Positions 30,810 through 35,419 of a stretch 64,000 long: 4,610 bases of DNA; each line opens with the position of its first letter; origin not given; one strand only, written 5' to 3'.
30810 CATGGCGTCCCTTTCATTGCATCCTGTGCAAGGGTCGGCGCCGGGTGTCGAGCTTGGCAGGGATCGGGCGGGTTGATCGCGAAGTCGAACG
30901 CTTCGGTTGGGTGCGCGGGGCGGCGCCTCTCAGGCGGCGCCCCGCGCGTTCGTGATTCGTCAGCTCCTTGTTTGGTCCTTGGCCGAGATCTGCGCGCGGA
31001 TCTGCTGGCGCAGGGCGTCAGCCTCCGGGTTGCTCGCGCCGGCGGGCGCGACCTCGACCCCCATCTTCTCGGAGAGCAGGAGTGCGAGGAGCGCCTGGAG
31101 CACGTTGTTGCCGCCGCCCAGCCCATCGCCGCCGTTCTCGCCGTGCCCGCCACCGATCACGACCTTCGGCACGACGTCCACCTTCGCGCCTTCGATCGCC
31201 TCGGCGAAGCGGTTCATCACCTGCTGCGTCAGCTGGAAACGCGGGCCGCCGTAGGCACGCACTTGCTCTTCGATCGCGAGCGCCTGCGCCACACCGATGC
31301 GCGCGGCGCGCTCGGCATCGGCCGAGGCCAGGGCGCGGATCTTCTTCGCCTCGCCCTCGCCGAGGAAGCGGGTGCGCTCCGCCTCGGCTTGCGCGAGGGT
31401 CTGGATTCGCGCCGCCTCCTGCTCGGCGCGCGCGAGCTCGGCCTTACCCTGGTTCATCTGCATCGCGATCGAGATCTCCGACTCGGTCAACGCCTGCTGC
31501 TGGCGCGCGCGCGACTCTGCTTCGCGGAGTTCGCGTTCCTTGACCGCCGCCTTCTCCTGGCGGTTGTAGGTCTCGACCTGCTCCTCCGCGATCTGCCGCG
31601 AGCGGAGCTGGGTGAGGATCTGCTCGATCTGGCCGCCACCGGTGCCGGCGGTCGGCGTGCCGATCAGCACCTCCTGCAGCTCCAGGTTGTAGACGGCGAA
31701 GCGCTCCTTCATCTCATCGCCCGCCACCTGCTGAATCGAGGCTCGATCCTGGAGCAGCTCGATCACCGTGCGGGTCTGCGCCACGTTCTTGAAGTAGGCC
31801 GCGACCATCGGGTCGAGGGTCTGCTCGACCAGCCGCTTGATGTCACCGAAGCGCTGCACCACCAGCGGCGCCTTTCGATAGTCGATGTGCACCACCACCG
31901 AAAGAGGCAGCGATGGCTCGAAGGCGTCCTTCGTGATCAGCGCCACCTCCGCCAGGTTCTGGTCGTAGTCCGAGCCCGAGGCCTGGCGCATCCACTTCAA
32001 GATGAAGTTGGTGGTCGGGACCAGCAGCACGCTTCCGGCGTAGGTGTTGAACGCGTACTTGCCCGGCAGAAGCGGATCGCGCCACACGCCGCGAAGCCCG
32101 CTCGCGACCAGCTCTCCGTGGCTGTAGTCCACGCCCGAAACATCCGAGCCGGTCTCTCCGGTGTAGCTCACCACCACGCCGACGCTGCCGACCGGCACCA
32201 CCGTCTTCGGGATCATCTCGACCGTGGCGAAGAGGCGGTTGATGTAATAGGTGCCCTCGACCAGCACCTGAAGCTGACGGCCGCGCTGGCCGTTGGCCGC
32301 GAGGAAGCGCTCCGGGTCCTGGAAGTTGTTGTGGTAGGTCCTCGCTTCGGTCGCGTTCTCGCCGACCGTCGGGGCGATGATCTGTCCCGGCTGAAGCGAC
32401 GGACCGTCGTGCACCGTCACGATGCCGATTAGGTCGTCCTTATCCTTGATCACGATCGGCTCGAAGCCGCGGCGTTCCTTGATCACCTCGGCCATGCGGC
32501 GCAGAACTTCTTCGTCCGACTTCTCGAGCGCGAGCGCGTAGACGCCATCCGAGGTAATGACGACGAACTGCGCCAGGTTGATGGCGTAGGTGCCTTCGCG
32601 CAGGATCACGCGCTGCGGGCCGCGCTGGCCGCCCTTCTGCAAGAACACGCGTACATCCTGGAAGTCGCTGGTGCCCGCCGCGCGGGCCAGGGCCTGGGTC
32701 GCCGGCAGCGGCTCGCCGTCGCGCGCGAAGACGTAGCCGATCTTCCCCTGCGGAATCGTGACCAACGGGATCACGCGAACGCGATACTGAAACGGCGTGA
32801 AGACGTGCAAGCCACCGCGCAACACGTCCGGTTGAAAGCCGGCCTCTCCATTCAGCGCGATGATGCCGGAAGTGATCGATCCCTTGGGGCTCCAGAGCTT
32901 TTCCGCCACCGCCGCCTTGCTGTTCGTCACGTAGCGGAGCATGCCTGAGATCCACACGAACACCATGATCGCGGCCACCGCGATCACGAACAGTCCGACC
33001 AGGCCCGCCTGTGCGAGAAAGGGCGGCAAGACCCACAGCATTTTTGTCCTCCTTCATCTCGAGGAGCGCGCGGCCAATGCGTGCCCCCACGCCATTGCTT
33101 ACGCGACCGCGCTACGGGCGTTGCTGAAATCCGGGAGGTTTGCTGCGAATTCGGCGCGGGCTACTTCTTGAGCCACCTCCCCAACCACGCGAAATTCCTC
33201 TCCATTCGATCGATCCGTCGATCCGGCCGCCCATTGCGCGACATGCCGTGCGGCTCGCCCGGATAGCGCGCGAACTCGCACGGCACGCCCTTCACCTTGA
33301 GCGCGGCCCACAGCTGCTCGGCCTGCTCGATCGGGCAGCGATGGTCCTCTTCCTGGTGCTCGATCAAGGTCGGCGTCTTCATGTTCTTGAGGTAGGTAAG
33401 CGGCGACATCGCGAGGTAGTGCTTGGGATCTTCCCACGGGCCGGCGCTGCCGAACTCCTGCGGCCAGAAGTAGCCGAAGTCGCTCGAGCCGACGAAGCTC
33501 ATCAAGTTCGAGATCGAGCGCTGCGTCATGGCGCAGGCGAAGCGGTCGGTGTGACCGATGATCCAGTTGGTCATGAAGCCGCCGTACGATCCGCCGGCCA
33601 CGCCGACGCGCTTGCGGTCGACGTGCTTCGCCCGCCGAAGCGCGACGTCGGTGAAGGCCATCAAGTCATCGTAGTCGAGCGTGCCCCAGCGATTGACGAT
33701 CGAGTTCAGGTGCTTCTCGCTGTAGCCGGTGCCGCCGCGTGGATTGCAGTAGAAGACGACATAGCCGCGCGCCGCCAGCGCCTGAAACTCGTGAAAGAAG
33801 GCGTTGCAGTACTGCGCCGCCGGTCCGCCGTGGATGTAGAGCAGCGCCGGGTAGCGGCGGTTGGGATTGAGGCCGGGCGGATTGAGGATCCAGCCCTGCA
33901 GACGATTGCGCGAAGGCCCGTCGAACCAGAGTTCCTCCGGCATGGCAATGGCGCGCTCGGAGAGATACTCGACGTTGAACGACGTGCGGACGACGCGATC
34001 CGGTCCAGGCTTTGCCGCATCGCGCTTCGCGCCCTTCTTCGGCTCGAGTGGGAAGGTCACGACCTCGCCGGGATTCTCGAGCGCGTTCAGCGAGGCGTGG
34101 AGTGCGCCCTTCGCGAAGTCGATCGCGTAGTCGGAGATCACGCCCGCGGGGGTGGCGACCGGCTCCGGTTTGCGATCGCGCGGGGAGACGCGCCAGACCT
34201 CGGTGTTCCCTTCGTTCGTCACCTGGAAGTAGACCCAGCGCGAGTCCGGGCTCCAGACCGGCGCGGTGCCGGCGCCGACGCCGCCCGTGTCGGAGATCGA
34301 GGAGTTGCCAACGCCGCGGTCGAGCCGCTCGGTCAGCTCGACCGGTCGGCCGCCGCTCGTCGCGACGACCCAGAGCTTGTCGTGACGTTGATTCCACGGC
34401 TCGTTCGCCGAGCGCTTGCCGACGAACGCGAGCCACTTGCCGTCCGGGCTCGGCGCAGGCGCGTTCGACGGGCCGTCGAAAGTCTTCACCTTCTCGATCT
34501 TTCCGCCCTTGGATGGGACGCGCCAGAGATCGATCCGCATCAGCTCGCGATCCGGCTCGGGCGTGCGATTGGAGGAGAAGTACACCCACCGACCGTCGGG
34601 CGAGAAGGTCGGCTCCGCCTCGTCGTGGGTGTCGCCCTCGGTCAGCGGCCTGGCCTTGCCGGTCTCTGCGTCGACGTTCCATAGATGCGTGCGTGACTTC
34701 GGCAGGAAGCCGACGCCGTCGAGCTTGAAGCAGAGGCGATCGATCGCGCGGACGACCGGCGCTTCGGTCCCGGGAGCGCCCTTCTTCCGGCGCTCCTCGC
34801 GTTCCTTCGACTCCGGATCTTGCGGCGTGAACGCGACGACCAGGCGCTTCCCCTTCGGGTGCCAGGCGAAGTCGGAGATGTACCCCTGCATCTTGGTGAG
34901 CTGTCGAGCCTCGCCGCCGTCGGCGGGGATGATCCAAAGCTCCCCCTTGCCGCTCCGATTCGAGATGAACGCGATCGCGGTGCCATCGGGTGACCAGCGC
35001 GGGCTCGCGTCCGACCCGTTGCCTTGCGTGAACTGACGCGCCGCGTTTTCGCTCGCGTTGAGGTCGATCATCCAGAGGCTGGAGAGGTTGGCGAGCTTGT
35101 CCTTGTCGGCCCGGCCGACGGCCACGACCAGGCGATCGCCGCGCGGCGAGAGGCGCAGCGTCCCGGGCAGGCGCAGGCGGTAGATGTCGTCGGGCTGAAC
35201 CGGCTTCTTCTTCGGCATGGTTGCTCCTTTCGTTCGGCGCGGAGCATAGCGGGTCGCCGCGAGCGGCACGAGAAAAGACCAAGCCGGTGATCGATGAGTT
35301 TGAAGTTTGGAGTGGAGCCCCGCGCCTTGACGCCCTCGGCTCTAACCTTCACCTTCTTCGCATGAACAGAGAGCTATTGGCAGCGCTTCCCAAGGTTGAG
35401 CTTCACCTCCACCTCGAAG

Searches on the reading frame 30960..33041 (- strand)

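Call 78: search_protein_families(library=pfam, proteins=[window:30960-33041:-], max_evalue=0.000001)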
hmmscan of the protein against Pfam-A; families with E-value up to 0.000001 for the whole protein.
window:30960-33041:- (693 aa): 1 family
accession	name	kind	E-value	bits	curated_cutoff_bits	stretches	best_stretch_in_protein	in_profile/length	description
PF01145.31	Band_7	-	1.8e-11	44.9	23.6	1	281-495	2-166/176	SPFH domain / Band 7 family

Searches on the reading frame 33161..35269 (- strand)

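Call 78: search_protein_families(library=pfam, proteins=[window:33161-35269:-], max_evalue=0.000001)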
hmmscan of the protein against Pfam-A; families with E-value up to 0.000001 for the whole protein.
window:33161-35269:- (702 aa): 5 families
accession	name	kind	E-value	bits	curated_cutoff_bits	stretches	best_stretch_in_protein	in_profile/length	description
PF00326.27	Peptidase_S9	-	9.3e-50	169.5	22.6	1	490-701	2-211/213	Prolyl oligopeptidase family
PF07676.18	PD40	-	8.8e-36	121.5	20.9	2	78-113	2-38/38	WD40-like Beta Propeller Repeat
PF00930.27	DPPIV_N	-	7.7e-11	41.8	22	0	63-126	23-80/354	Dipeptidyl peptidase IV (DPP IV) N-terminal region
PF00561.26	Abhydrolase_1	-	3.6e-07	30.5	25.8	0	474-585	1-102/245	alpha/beta hydrolase fold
PF01738.24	DLH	-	4.7e-07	30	21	0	497-691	36-204/217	Dienelactone hydrolase family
